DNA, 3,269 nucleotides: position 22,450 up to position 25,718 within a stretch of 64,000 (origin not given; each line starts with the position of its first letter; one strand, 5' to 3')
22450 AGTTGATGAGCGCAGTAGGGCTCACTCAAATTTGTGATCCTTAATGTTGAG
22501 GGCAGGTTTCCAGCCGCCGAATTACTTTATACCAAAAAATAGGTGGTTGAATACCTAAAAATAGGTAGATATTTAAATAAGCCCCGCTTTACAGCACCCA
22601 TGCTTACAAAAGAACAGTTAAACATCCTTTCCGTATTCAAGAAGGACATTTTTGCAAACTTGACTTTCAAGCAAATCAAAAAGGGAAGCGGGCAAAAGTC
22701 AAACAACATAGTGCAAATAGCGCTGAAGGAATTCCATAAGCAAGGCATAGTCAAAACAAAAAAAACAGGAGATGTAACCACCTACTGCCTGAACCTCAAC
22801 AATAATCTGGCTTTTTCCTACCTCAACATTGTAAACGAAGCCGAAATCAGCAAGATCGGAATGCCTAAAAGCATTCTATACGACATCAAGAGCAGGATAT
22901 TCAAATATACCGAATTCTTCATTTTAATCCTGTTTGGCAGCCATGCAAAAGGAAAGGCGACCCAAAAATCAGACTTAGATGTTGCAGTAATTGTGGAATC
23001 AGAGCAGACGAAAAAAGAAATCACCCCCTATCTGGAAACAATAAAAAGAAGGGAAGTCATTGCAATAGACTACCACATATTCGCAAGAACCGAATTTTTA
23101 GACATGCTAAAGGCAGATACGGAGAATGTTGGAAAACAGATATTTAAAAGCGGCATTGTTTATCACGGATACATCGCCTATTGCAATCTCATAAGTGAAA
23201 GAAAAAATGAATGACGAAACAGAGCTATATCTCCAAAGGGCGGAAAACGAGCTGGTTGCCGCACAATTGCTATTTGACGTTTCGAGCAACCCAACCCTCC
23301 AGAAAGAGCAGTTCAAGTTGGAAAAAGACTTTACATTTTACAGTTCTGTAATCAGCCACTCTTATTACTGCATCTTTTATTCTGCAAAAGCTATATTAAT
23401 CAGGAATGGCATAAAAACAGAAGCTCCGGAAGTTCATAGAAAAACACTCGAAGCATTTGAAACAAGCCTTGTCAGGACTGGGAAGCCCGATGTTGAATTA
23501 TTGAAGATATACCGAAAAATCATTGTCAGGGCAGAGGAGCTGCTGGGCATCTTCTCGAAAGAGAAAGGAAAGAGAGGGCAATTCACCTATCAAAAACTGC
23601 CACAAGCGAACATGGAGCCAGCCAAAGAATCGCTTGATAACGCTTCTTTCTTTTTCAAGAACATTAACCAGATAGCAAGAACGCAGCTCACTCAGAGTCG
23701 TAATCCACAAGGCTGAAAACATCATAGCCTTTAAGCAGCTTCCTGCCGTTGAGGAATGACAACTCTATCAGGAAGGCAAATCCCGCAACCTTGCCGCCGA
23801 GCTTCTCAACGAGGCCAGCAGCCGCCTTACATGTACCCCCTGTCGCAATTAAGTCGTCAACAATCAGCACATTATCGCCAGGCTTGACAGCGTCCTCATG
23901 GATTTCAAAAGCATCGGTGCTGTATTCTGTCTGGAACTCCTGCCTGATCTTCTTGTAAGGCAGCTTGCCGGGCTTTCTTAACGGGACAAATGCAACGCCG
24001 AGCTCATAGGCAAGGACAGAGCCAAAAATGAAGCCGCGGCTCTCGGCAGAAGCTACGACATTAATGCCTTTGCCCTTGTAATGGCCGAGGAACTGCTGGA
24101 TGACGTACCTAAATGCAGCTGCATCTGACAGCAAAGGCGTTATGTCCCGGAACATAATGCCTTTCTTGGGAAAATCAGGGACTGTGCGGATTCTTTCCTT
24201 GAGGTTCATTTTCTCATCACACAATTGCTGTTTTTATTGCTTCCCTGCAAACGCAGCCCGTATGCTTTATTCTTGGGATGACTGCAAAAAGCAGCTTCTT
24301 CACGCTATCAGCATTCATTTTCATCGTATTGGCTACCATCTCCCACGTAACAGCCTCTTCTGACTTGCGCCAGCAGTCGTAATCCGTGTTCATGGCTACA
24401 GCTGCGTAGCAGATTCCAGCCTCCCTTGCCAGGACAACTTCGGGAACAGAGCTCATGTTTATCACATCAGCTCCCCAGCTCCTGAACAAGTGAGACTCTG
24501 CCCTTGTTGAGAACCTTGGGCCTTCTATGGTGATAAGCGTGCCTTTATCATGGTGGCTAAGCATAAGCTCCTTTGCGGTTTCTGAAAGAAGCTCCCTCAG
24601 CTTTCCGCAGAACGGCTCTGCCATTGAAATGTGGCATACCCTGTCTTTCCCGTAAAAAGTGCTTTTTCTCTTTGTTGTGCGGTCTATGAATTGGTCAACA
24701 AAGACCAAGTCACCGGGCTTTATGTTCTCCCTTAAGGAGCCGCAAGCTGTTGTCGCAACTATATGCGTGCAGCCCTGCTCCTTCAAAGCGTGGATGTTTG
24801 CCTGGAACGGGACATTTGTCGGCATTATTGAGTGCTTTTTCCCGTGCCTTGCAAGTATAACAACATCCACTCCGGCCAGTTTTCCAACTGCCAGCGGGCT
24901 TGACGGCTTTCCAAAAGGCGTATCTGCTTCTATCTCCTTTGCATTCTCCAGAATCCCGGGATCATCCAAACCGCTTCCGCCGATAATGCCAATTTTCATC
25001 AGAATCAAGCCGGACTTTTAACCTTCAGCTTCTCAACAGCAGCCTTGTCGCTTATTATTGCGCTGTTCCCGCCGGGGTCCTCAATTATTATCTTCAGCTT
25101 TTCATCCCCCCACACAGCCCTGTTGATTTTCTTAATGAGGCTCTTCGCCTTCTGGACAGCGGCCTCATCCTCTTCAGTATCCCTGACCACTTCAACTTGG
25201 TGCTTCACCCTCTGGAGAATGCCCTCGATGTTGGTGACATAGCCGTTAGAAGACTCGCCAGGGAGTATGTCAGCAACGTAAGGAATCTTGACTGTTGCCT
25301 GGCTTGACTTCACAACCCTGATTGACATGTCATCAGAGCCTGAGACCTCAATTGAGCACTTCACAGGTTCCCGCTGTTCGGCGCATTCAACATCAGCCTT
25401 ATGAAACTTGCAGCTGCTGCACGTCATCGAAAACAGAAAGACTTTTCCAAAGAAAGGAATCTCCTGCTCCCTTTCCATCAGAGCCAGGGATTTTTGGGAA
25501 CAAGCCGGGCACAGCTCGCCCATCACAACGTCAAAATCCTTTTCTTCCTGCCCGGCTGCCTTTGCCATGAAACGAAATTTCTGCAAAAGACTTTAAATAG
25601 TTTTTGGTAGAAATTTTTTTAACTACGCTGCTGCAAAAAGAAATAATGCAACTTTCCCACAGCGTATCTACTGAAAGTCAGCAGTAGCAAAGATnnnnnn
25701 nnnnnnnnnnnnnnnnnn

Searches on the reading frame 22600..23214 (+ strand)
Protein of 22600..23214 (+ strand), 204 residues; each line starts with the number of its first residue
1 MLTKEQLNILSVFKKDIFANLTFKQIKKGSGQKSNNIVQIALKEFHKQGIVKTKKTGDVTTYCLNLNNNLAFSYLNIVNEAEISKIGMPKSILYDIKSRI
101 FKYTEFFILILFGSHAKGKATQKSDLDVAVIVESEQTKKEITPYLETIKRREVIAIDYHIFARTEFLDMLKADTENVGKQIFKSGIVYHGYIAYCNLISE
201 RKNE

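Call 51: search_protein_families(library=pfam, max_evalue=0.01, proteins=[window:22600-23214:+])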
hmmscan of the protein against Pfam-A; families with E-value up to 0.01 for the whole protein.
window:22600-23214:+ (204 aa): 3 families
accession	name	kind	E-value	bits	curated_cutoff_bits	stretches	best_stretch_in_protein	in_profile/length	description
PF18765.7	Polbeta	-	8.3e-10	39.1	26.9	1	96-186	3-85/93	Polymerase beta, Nucleotidyltransferase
PF01909.29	NTP_transf_2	-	3.8e-08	34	21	1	109-170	17-82/93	Nucleotidyltransferase domain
PF22600.2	MTPAP-like_central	-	6.3e-05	23.5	27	1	81-140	17-75/139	Poly(A) RNA polymerase, mitochondrial-like, central palm domain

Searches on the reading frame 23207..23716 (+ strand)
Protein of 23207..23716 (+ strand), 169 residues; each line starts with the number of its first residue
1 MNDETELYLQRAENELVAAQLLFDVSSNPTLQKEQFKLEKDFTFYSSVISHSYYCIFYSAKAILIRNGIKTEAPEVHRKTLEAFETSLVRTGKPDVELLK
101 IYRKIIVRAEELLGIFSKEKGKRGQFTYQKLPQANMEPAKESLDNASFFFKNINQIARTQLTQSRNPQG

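Call 51: search_protein_families(library=pfam, max_evalue=0.01, proteins=[window:23207-23716:+])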
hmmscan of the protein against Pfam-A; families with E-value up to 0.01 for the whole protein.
window:23207-23716:+ (169 aa): 1 family
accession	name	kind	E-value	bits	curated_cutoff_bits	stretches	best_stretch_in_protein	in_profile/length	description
PF05168.19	HEPN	-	2.6e-06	28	22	1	39-99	20-70/117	HEPN domain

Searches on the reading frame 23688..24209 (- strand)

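Call 51: search_protein_families(library=pfam, max_evalue=0.01, proteins=[window:23688-24209:-])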
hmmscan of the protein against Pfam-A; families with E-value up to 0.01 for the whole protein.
window:23688-24209:- (173 aa): 1 family
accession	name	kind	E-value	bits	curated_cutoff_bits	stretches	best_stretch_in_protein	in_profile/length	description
PF00156.33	Pribosyltran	-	7.9e-12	45.2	26.3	1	37-149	19-125/158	Phosphoribosyl transferase domain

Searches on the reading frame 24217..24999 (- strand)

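Call 51: search_protein_families(library=pfam, max_evalue=0.01, proteins=[window:24217-24999:-])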
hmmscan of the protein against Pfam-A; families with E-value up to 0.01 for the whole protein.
window:24217-24999:- (260 aa): 1 family
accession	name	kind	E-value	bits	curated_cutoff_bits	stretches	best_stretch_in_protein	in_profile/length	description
PF01048.26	PNP_UDP_1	-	2.7e-47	161.6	25.1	1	2-241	1-232/233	Phosphorylase superfamily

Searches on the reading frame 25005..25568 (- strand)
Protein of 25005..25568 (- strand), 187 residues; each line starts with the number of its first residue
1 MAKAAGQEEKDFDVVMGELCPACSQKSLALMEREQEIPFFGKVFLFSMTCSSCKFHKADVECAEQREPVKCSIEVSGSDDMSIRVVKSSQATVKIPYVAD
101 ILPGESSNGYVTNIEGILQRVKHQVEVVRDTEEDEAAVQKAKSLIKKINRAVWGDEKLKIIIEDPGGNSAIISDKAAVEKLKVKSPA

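Call 51: search_protein_families(library=pfam, max_evalue=0.01, proteins=[window:25005-25568:-])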
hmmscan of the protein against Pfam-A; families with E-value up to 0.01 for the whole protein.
window:25005-25568:- (187 aa): 2 families
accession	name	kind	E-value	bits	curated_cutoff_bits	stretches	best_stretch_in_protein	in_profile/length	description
PF22794.1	jr-ZPR1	-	1.1e-18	67.8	27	1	79-177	1-102/125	ZPR1 jelly-roll domain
PF03367.19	Zn_ribbon_ZPR1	-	3.1e-07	30.2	23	1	19-65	8-53/56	ZPR1 zinc-finger domain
